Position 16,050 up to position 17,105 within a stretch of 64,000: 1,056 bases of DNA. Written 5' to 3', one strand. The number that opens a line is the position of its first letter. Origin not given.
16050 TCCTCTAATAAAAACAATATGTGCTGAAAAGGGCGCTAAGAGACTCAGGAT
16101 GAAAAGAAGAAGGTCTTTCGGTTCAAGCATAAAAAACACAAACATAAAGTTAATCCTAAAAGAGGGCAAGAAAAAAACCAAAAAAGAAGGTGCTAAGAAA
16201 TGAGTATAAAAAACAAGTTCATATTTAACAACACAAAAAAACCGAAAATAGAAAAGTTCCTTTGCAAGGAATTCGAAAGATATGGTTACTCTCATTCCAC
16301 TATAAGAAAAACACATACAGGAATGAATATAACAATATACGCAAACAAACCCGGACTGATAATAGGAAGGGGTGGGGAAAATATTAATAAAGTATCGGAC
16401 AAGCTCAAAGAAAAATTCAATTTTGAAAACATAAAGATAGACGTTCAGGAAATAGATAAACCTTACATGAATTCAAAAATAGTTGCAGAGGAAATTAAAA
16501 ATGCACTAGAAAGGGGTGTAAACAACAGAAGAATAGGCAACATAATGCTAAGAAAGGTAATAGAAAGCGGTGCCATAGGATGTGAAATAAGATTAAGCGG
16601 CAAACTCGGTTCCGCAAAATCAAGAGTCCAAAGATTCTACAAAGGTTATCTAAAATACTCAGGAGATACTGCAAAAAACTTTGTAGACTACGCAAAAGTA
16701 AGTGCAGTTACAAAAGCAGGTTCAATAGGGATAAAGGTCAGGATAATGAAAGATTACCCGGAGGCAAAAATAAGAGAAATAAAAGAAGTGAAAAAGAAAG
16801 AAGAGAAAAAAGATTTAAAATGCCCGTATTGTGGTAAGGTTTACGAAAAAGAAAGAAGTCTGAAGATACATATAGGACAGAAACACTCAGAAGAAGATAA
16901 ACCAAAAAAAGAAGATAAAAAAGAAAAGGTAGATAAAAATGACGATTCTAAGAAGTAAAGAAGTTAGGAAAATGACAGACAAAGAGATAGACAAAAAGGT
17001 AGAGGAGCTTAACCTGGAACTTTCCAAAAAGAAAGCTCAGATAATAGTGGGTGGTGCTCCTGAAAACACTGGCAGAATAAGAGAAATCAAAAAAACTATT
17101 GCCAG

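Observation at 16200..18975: Two ribosomal proteins (uS3 and uL24) each end in a K/E-rich linker plus a classical C2H2 zinc finger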

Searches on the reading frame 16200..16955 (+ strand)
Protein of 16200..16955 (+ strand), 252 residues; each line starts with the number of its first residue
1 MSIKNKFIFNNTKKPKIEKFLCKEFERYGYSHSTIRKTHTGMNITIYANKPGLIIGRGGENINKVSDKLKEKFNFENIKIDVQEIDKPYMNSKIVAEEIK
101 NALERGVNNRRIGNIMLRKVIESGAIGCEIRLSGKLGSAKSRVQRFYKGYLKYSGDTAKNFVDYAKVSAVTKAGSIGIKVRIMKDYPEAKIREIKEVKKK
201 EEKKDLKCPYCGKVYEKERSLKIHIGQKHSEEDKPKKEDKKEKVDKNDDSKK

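Call 3: search_protein_families(library=pfam, proteins=[window:16200-16955:+], max_evalue=1)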
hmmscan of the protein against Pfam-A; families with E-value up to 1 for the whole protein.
window:16200-16955:+ (252 aa): 18 families
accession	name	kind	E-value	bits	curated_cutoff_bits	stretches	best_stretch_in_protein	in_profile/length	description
PF00189.25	Ribosomal_S3_C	-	6.3e-20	71.9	34.1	1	99-182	1-83/83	Ribosomal protein S3, C-terminal domain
PF07650.23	KH_2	-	4e-14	52.6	22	1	16-88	1-76/78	KH domain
PF05316.17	VAR1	-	3.9e-08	34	33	2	116-183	119-193/195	Mitochondrial ribosomal protein (VAR1)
PF16278.11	zf-C2HE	-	0.00064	20.5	30.1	1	161-227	5-59/63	C2HE / C2H2 / C2HC zinc-binding finger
PF05605.18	zf-Di19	-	0.00074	20.1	27.5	1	205-234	2-30/54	Drought induced 19 protein (Di19), zinc-binding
PF00096.32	zf-C2H2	-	0.00078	20.2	25.2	1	207-229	2-23/23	Zinc finger, C2H2 type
PF24166.1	DUF7410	-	0.0023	18.3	27.5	1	208-229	1-22/22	Domain of unknown function (DUF7410)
PF13894.12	zf-C2H2_4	-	0.0037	18.3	27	1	207-229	2-24/24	C2H2-type zinc finger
PF18868.7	zf-C2H2_3rep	-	0.0067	17.6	30.8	1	184-251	11-78/126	Zinc finger C2H2-type, 3 repeats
PF09538.15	FYDLN_acid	-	0.0069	17.5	23.9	1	206-249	27-72/105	Protein of unknown function (FYDLN_acid)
PF00013.35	KH_1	-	0.009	16.2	21.5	1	49-67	9-27/66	KH domain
PF23320.1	Zn_SUZ12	-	0.012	15.8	28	1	196-230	14-48/70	Polycomb protein SUZ12-like, Zn domain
PF02748.20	PyrI_C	-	0.054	13.8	23.4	1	196-218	25-46/48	Aspartate carbamoyltransferase regulatory chain, metal binding domain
PF13083.13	KH_KhpA-B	-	0.095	13.1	32.1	1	36-63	25-52/73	KhpA/KhpB, KH domain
PF12756.13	zf-C2H2_2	-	0.098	13.3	26.9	1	201-245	46-90/100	C2H2 type zinc-finger (2 copies)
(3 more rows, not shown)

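Call 7: find_homologous_proteins(query=window:16200-16955:+)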
Query window:16200-16955:+ (252 aa): 1356 proteins with E <= 0.001 among 1999 candidates; the best 120 are listed.
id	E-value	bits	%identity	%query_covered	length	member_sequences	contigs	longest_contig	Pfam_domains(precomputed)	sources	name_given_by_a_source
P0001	4.5e-157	539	100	100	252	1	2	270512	PF07650.24,PF00189.26,PF05316.18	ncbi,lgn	-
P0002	3.3e-119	415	78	100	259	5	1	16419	PF07650.24,PF00189.26,PF05316.18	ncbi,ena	-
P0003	8.2e-118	411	81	92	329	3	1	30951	PF07650.24,PF00189.26,PF05316.18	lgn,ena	-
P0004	1.1e-117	410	78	93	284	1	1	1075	PF07650.24,PF00189.26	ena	-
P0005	7.7e-117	407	76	98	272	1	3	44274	PF07650.24,PF00189.26,PF05316.18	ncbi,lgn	-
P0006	9.0e-117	407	71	100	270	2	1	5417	PF07650.24,PF00189.26,PF05316.18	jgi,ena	-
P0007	1.5e-115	403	75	98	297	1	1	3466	PF07650.24,PF00189.26,PF05316.18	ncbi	-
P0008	2.7e-115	402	74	99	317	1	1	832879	PF07650.24,PF00189.26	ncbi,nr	ncbi:MAG: 30S ribosomal protein S3 [archaeon]|nr:MAG: 30S ribosomal protein S3 [archaeon]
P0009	1.7e-114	400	74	96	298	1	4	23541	PF07650.24,PF00189.26,PF05316.18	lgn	-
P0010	3.3e-113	396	71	100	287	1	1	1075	PF07650.24,PF00189.26,PF05316.18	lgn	-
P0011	5.6e-113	395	77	92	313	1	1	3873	PF07650.24,PF00189.26,PF05316.18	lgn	-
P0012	3.9e-112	392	76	96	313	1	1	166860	PF07650.24,PF00189.26,PF05316.18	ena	-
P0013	6.3e-111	388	75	95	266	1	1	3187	PF07650.24,PF00189.26,PF05316.18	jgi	-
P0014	4.7e-110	385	71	96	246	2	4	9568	PF07650.24,PF00189.26,PF05316.18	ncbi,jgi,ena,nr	ncbi:MAG TPA: 30S ribosomal protein S3 [Candidatus Aenigmarchaeota archaeon]|nr:30S ribosomal protei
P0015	1.4e-108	380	78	90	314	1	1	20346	PF07650.24,PF00189.26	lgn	-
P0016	7.3e-99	349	68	92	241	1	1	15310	PF07650.24,PF00189.26,PF05316.18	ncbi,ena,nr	ncbi:MAG: 30S ribosomal protein S3 [Candidatus Aenigmarchaeota archaeon]|nr:30S ribosomal protein S3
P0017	1.2e-98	348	68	92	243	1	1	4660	PF07650.24,PF00189.26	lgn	-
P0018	1.5e-97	344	64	94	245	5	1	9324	PF07650.24,PF00189.26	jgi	-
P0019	2.0e-95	337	66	98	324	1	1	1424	PF07650.24,PF00189.26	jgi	-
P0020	3.6e-93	330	62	91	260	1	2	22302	PF07650.24,PF00189.26,PF05316.18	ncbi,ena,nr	ncbi:MAG: 30S ribosomal protein S3 [Candidatus Aenigmarchaeota archaeon]|nr:30S ribosomal protein S3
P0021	2.2e-92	327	75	75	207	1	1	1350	PF07650.24,PF00189.26,PF05316.18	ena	-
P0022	7.3e-92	326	65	92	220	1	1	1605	PF07650.24,PF00189.26,PF05316.18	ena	-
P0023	2.8e-81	291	66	82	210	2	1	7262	PF07650.24,PF00189.26,PF05316.18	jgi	-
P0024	5.9e-81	290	68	78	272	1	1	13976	PF07650.24,PF00189.26,PF05316.18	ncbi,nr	ncbi:MAG: 30S ribosomal protein S3, partial [Candidatus Aenigmarchaeota archaeon]|nr:30S ribosomal p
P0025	5.7e-72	261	48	99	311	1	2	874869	PF07650.24,PF00013.36,PF00189.26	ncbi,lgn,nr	ncbi:MAG: 30S ribosomal protein S3 [Candidatus Aenigmatarchaeota archaeon]|nr:MAG: 30S ribosomal pro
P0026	5.4e-56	208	49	76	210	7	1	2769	PF07650.24,PF00189.26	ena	-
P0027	7.2e-55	205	50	74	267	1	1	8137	PF07650.24,PF00189.26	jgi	jgi:small subunit ribosomal protein S3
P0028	8.1e-54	201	51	73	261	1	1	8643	PF07650.24,PF00189.26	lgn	-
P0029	1.6e-53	200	50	74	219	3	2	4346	PF07650.24,PF00189.26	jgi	-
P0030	1.6e-53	200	51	74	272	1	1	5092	PF07650.24,PF00189.26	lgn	-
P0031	1.0e-52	198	49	74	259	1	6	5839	PF07650.24,PF00189.26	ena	-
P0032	2.1e-52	197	51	75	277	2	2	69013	PF07650.24,PF00189.26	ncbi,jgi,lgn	-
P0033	5.1e-52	195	48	74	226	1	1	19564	PF07650.24,PF00189.26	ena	-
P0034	5.6e-52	195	47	74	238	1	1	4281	PF07650.24,PF00189.26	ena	-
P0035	1.5e-51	194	48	74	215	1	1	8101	PF07650.24,PF00189.26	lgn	-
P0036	1.6e-51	194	48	74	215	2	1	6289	PF07650.24,PF00189.26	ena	-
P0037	2.0e-51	193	48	73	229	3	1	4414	PF07650.24,PF00189.26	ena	-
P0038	4.1e-51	192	41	82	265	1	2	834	PF07650.24,PF00189.26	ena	-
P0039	6.3e-51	192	50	73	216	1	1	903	PF07650.24,PF00189.26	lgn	-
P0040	2.7e-50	190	47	74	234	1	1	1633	PF07650.24,PF00189.26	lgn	-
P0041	2.7e-50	190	48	74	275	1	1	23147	PF07650.24,PF00189.26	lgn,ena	-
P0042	3.0e-50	189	49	75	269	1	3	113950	PF07650.24,PF00189.26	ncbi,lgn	ncbi:MAG: 30S ribosomal protein S3 [Candidatus Aenigmatarchaeota archaeon]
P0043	4.2e-50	189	47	74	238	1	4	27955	PF07650.24,PF00189.26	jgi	jgi:small subunit ribosomal protein S3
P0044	9.4e-50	188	46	74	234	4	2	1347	PF07650.24,PF00189.26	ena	-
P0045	1.0e-49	188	53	72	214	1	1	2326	PF07650.24,PF00189.26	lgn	-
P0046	1.9e-49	187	49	74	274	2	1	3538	PF07650.24,PF00189.26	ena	-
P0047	3.4e-49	186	46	81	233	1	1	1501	PF07650.24,PF00189.26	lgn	-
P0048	4.0e-49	186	45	74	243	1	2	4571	PF07650.24,PF00189.26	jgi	jgi:small subunit ribosomal protein S3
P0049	4.0e-49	186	48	73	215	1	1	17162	PF07650.24,PF00189.26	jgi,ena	-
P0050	6.6e-49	185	47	80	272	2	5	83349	PF07650.24,PF00189.26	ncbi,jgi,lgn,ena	-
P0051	7.5e-49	185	46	80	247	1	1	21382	PF07650.24,PF00189.26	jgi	jgi:small subunit ribosomal protein S3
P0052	1.7e-48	184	51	68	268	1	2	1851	PF07650.24,PF00189.26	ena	-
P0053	3.0e-48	183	44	81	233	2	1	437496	PF07650.24,PF00189.26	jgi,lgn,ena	-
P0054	6.0e-48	182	42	86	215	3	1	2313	PF07650.24,PF00189.26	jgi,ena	-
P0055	6.3e-48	182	46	74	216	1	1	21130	PF07650.24,PF00189.26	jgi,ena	-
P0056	1.0e-47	181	45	80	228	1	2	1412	PF07650.24,PF00189.26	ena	-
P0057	4.4e-47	179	43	81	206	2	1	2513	PF07650.24,PF00189.26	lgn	-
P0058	5.2e-47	179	43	81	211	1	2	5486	PF07650.24,PF00189.26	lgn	-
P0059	2.8e-46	177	44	73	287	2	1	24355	PF07650.24,PF00189.26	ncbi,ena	-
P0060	4.4e-46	176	43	81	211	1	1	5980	PF07650.24,PF00189.26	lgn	-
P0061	6.5e-46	175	47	74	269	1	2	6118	PF07650.24,PF00189.26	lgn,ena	-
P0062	1.5e-44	171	46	72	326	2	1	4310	PF07650.24,PF00189.26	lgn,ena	-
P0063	4.3e-44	169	46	73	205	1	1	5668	PF07650.24,PF00189.26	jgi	-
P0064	5.1e-44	169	48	74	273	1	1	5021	PF07650.24,PF00189.26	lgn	-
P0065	8.6e-43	165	46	73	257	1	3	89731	PF07650.24,PF00189.26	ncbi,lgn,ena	-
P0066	1.5e-41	161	45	73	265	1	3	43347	PF07650.24,PF00189.26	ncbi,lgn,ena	-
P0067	2.0e-40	157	43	73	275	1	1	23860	PF07650.24,PF00189.26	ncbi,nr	ncbi:MAG: 30S ribosomal protein S3 [Methanocellales archaeon]|nr:30S ribosomal protein S3 [Methanoce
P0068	6.2e-40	156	42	73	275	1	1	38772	PF07650.24,PF00189.26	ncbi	-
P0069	1.4e-39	155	43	75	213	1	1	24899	PF07650.24,PF00189.26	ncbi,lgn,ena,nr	ncbi:MAG: 30S ribosomal protein S3 [Candidatus Bathyarchaeota archaeon BA1]|nr:MAG: 30S ribosomal pr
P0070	5.6e-38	149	42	82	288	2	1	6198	PF07650.24,PF00189.26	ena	-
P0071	4.9e-37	146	40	83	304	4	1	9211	PF07650.24,PF00189.26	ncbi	-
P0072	4.1e-36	143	52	62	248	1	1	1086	PF07650.24,PF00189.26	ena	-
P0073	6.8e-36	143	39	74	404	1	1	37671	PF13419.13,PF00189.26,PF00702.33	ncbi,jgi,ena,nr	ncbi:MAG: 30S ribosomal protein S3 [Candidatus Aenigmarchaeota archaeon ex4484_52]|nr:MAG: 30S ribos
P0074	9.2e-35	139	41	77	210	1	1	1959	PF07650.24,PF00189.26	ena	-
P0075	2.8e-34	137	48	60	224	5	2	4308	PF07650.24,PF00189.26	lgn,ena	-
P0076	5.5e-34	136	47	62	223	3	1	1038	PF07650.24,PF00189.26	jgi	jgi:small subunit ribosomal protein S3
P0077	6.5e-34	136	47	65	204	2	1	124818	PF07650.24,PF00189.26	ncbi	-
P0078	6.9e-34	136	43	79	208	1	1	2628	PF07650.24,PF00189.26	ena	-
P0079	8.9e-34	136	47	62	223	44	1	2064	PF07650.24,PF00189.26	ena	-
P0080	1.3e-33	135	47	62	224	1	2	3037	PF07650.24,PF00189.26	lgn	-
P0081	1.4e-33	135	47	62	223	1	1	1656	PF07650.24,PF00189.26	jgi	-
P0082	1.4e-33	135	46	62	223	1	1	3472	PF07650.24,PF00189.26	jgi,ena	jgi:small subunit ribosomal protein S3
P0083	1.7e-33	135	46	62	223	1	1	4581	PF07650.24,PF00189.26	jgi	-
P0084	1.9e-33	134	47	62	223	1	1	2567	PF07650.24,PF00189.26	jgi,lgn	jgi:small subunit ribosomal protein S3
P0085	2.0e-33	134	47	62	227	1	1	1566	PF07650.24,PF00189.26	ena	-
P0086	2.3e-33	134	43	75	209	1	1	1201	PF07650.24,PF00189.26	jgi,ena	-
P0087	2.4e-33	134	38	75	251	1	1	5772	PF07650.24,PF00189.26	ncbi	-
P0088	3.8e-33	134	40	88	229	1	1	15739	PF07650.24,PF00189.26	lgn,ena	-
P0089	5.6e-33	133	46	62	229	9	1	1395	PF07650.24,PF00189.26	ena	-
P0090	6.3e-33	133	44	70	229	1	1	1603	PF07650.24,PF00189.26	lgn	-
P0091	6.4e-33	133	44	70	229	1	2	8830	PF07650.24,PF00189.26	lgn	-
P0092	7.0e-33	133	46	62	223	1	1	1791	PF07650.24,PF00189.26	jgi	jgi:small subunit ribosomal protein S3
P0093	7.2e-33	133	40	81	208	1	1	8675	PF07650.24,PF00189.26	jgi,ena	-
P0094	9.4e-33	132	40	76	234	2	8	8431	PF07650.24,PF00189.26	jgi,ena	-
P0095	1.2e-32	132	45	70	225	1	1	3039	PF07650.24,PF00189.26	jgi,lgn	jgi:small subunit ribosomal protein S3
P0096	1.3e-32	132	44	67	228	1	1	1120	PF07650.24,PF00189.26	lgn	-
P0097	1.4e-32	132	44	67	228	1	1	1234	PF07650.24,PF00189.26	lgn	-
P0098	1.5e-32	132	42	77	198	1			PF07650.24,PF00189.26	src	-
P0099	1.5e-32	132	47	62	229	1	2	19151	PF07650.24,PF00189.26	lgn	-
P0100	1.6e-32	131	43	74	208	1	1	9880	PF07650.24,PF00189.26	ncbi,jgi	-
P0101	1.7e-32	131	48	62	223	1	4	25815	PF07650.24,PF00189.26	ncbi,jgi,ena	-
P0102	1.7e-32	131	48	62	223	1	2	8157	PF07650.24,PF00189.26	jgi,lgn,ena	-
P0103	1.8e-32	131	40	81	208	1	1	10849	PF07650.24,PF00189.26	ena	-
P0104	1.8e-32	131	44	70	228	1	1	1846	PF07650.24,PF00189.26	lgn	-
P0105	1.9e-32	131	43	74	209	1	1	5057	PF07650.24,PF00189.26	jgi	-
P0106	2.2e-32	131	46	62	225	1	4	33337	PF07650.24,PF00189.26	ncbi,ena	ncbi:MAG: 30S ribosomal protein S3 [Nanoarchaeota archaeon]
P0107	2.6e-32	131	45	62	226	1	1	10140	PF07650.24,PF00189.26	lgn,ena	-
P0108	2.6e-32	131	45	62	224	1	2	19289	PF07650.24,PF00189.26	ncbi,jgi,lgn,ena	-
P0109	2.8e-32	131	44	67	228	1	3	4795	PF07650.24,PF00189.26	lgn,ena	-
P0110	3.0e-32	131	42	75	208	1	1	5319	PF07650.24,PF00189.26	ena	-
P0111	3.5e-32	130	44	70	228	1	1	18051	PF07650.24,PF00189.26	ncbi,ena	-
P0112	3.7e-32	130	43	74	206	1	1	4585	PF07650.24,PF00189.26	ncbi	-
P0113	4.3e-32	130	43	74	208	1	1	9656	PF07650.24,PF00189.26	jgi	-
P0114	5.6e-32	130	45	60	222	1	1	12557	PF07650.24,PF00189.26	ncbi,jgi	-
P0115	5.6e-32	130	42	70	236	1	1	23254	PF07650.24,PF00189.26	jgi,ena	-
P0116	6.4e-32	129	38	83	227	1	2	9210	PF07650.24,PF00189.26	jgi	jgi:small subunit ribosomal protein S3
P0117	6.7e-32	129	38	81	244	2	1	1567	PF07650.24,PF00189.26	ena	-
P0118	6.8e-32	129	42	77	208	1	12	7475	PF07650.24,PF00189.26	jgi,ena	-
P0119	7.2e-32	129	47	60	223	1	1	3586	PF07650.24,PF00189.26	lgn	-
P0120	7.3e-32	129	43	75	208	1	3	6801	PF07650.24,PF00189.26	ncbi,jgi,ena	-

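Call 15: find_related_loci(query=A2, collection=genome_contigs, flank=10000)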
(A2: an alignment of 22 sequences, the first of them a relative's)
Query A2 (252 aa) in genome_contigs; peptide patterns used: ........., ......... (x = any residue, [..] = any of these).
120 stretches matched a pattern; 33 encode a relative of the query (tblastn E <= 1e-3); 33 distinct loci.
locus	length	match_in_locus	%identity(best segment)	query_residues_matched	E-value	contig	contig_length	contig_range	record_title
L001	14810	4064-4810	78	1-252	2e-126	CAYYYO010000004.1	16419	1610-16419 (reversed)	MAG TPA_asm: uncultured archaeon isolate binchicken_co256_318 genome assembly, contig: NODE_7976_length_16419_cov_8.1037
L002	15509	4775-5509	76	1-246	6e-124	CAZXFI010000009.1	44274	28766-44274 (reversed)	MAG TPA_asm: uncultured archaeon isolate SRP141376_co1_200 genome assembly, contig: NODE_2050_length_44274_cov_5.157625,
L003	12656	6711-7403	81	1-231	2e-123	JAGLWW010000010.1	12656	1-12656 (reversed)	MAG: Candidatus Aenigmatarchaeota archaeon isolate RS_12_33 ZL285.bin.33.fa_10, whole genome shotgun sequence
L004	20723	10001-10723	74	1-249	1e-115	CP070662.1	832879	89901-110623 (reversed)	MAG: archaeon isolate bin779 chromosome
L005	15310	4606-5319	68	1-232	2e-102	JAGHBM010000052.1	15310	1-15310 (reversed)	MAG: Candidatus Aenigmatarchaeota archaeon isolate AUK256 PB_MBMC_210_c_000000000008, whole genome shotgun sequence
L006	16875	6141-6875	64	1-238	3e-101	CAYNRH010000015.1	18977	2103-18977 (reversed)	MAG TPA_asm: uncultured archaeon isolate binchicken_co357_130 genome assembly, contig: NODE_1138_length_18977_cov_10.128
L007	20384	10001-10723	62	1-230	6e-95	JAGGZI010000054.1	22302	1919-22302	MAG: Candidatus Aenigmatarchaeota archaeon isolate AUK200 PB_MBMC_154_c_000000000049, whole genome shotgun sequence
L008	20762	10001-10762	48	2-251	2e-80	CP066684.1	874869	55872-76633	MAG: Candidatus Aenigmatarchaeota archaeon isolate NC_groundwater_134_Ag_S-0.1um_56_17 chromosome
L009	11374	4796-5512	49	1-235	7e-77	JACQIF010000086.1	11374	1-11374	MAG: Candidatus Aenigmatarchaeota archaeon isolate NC_groundwater_1118_Ag_S-0.1um_53_25 S_p1_S3_coassembly_k141_2337981,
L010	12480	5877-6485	33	3-196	1e-28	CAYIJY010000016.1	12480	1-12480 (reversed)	MAG TPA_asm: uncultured archaeon isolate ERP119705_co24_1056 genome assembly, contig: NODE_6642_length_12480_cov_4.80434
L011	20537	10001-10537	35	7-184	8e-29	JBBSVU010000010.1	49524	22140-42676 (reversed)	MAG: archaeon isolate H52-bin046_1 H52_bin046_1_000000000010, whole genome shotgun sequence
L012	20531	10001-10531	36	5-184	1e-26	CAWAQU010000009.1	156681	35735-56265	MAG: uncultured bacterium isolate MFD02581.bin.2.13 genome assembly, contig: contig_40840, whole genome shotgun sequence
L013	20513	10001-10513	33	16-188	2e-22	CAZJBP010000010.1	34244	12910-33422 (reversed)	MAG TPA_asm: uncultured Victivallales bacterium isolate SRP272421_co2_603 genome assembly, contig: NODE_2677_length_3424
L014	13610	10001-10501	32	16-184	1e-20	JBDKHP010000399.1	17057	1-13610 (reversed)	MAG: Bacteroidota bacterium isolate flintriver_2019_sw_WHONDRS-S19S_0015_B_bin.72 scaffold_2085854, whole genome shotgun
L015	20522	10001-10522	32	6-184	2e-20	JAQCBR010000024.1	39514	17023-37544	MAG: Planctomycetota bacterium isolate casp15-mb.161 NODE_1188_length_39514_cov_0.112242, whole genome shotgun sequence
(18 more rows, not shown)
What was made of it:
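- The organism is a DPANN archaeon with a small genome; related chromosomes are 0.83-0.87 Mb (call 15).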

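Call 24: predict_structure(alignment_id=A2)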
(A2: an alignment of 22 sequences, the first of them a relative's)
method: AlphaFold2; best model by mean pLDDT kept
length: 252 residues; sequences in the alignment: 22
mean_pLDDT: 72.4   pTM: 0.54
mean pLDDT of the five models: 72.4, 72.2, 72.2, 67.4, 66.6
residues with pLDDT >= 90: 19; 70-90: 158; 50-70: 43; < 50: 32
segments of 3 or more residues with pLDDT < 50: 197-203, 232-252
pLDDT, mean of each block of 10 residues (from residue 1): 55 72 78 76 77 57 81 78 78 88 84 91 89 69 82 74 85 82 76 52 65 80 79 39 30 33
secondary structure, 60 per line:
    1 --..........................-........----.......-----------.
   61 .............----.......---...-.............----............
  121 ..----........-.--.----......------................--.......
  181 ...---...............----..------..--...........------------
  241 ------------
elements in order: H3-28 E30-37 E42-48 H60-73 E78-84 H92-104 H109-122 E127-134 E144-149 H156-161 E162-171 E174-183 H187-201 H218-228
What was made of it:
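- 16758..16820 (+): uS3 K/E-rich linker (aa 187-207; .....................). AF2 predicts a helix at 187-201 followed by a low-confidence stretch at 197-203 (call 24).
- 16887..16955 (+): uS3 post-finger K/E/D-rich disordered tail (aa 230-252); its last 20 nt overlap the uL29 start at 16939. AF2 pLDDT is below 50 for 232-252 (call 24).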

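Call 46: search_protein_families(library=ncbifam, proteins=[window:16200-16955:+], max_evalue=1)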
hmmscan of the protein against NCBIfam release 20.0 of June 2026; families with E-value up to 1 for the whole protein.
window:16200-16955:+ (252 aa): 7 families
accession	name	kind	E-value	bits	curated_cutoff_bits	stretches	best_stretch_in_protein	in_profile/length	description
NF003219.0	PRK04191.1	equivalog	8.5e-68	228.1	147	1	1-215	1-199/229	30S ribosomal protein S3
TIGR01008.1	uS3_euk_arch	equivalog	3.9e-58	196.4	150.25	1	3-185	1-183/195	30S ribosomal protein S3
TIGR01009.1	rpsC_bact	equivalog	2.4e-30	105.9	114.5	1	15-185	37-206/212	30S ribosomal protein S3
TIGR01952.1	nusA_arch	equivalog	0.0044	17.3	74.35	1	42-80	102-140/141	NusA-like transcription termination signal-binding factor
NF001607.0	PRK00398.1-4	equivalog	0.017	14.8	89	1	201-213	24-36/53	DNA-directed RNA polymerase subunit P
NF001033.0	PRK00114.1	equivalog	0.031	13.4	244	1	192-218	256-282/297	Hsp33 family molecular chaperone HslO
NF001606.0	PRK00398.1-3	equivalog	0.052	13.4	72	1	202-223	16-38/44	DNA-directed RNA polymerase subunit P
